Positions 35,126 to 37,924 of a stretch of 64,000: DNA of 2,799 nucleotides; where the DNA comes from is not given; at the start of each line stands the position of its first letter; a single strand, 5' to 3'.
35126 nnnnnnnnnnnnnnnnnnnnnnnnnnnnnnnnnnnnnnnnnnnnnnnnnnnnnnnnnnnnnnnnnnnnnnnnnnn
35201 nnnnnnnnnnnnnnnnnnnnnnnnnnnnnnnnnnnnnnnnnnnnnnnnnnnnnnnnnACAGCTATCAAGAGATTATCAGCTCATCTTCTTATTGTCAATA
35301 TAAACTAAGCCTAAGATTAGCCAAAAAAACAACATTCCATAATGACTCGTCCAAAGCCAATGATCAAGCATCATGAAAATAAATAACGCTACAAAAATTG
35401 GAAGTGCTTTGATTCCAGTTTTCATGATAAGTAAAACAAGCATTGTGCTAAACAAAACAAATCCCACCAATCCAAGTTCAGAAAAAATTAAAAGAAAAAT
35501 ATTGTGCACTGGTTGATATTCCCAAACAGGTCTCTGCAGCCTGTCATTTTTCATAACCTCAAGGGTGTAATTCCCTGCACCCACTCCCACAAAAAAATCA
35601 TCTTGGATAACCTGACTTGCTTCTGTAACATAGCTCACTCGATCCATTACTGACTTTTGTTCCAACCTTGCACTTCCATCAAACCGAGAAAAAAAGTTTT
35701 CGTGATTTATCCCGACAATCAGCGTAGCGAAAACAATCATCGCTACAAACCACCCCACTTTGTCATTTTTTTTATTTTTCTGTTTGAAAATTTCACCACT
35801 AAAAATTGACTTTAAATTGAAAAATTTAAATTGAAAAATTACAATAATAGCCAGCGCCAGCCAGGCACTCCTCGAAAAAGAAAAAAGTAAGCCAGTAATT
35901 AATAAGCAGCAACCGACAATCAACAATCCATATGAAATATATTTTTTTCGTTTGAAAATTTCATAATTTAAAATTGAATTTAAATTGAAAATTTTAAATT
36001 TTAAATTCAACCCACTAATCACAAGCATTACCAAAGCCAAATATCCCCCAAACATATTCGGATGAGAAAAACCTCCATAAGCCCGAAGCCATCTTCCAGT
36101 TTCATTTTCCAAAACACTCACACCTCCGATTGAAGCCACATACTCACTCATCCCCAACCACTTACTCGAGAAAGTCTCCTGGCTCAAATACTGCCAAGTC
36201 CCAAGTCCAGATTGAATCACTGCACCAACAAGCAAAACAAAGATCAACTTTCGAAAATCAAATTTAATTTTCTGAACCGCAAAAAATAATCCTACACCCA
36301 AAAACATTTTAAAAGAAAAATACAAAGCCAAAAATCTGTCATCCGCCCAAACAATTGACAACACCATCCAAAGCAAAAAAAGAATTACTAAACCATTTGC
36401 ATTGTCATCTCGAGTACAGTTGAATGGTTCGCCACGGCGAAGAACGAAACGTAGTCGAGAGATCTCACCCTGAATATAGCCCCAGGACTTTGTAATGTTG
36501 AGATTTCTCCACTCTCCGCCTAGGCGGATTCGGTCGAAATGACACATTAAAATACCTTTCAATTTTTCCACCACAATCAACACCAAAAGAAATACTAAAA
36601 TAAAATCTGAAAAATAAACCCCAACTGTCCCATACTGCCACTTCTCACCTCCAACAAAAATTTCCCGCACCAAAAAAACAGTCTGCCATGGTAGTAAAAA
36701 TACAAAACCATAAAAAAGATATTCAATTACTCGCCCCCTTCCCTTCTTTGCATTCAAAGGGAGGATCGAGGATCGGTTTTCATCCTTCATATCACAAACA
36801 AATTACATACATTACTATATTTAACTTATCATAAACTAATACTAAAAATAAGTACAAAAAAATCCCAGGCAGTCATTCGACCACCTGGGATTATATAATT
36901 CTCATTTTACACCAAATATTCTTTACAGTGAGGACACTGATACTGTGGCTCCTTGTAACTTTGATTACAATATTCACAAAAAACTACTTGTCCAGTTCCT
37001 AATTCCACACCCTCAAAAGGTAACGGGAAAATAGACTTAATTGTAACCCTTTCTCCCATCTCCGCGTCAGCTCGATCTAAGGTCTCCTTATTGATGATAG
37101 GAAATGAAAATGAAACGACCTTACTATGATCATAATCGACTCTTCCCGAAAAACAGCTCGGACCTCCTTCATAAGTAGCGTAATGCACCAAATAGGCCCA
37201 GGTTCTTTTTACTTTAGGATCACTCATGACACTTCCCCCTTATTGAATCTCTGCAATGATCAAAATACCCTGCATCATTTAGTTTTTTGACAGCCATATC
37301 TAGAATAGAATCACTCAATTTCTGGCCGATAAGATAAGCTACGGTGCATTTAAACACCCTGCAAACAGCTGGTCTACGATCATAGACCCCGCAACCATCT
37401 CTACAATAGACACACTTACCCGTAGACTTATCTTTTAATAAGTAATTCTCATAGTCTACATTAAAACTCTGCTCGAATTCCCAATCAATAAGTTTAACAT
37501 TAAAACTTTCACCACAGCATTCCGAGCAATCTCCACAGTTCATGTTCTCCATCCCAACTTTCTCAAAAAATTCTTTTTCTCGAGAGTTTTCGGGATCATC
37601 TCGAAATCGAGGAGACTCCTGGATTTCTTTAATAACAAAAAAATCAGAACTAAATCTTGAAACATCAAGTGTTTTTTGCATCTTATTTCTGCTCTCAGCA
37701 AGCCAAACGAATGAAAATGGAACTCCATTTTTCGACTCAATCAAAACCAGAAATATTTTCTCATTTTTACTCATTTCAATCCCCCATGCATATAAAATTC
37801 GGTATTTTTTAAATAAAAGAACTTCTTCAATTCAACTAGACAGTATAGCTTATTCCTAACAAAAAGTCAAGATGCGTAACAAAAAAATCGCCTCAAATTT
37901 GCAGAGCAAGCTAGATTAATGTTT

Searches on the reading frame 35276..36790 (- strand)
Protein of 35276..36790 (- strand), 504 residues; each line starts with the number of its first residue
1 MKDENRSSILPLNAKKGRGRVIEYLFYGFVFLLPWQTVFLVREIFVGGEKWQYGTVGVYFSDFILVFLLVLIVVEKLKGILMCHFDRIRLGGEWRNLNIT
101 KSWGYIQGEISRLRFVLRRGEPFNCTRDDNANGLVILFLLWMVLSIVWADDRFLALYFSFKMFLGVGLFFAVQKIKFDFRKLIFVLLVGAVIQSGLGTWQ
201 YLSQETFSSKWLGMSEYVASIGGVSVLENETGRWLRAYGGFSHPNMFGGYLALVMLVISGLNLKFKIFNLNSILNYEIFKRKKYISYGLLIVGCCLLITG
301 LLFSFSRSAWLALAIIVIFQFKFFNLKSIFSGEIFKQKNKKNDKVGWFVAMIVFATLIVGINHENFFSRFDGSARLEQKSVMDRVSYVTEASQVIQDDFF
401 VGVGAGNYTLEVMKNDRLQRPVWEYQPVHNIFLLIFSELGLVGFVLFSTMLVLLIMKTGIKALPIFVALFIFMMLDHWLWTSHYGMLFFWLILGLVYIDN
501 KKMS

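Call 9: search_protein_families(library=pfam, proteins=[window:35276-36790:-], max_evalue=0.001)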
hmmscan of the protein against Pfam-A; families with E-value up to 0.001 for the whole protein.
window:35276-36790:- (504 aa): 1 family
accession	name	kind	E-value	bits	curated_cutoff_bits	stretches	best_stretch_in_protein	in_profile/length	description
PF04932.20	Wzy_C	-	5.4e-17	62.4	31.7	1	294-447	3-148/149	O-Antigen ligase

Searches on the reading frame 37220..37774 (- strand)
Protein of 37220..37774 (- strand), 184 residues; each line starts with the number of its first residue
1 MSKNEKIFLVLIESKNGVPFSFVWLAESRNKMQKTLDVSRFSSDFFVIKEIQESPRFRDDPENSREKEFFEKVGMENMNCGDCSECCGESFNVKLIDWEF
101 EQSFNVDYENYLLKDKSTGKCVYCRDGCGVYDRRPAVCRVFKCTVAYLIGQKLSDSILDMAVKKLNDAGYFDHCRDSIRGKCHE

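Call 50: search_protein_families(library=pfam, proteins=[window:37220-37774:-], max_evalue=0.001)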
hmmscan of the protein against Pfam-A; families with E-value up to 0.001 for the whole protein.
window:37220-37774:- (184 aa): 1 family
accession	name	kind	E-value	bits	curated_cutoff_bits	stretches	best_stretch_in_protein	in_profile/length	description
PF03692.20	CxxCxxCC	-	5.4e-06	27.5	23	1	79-144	1-72/85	Putative zinc- or iron-chelating domain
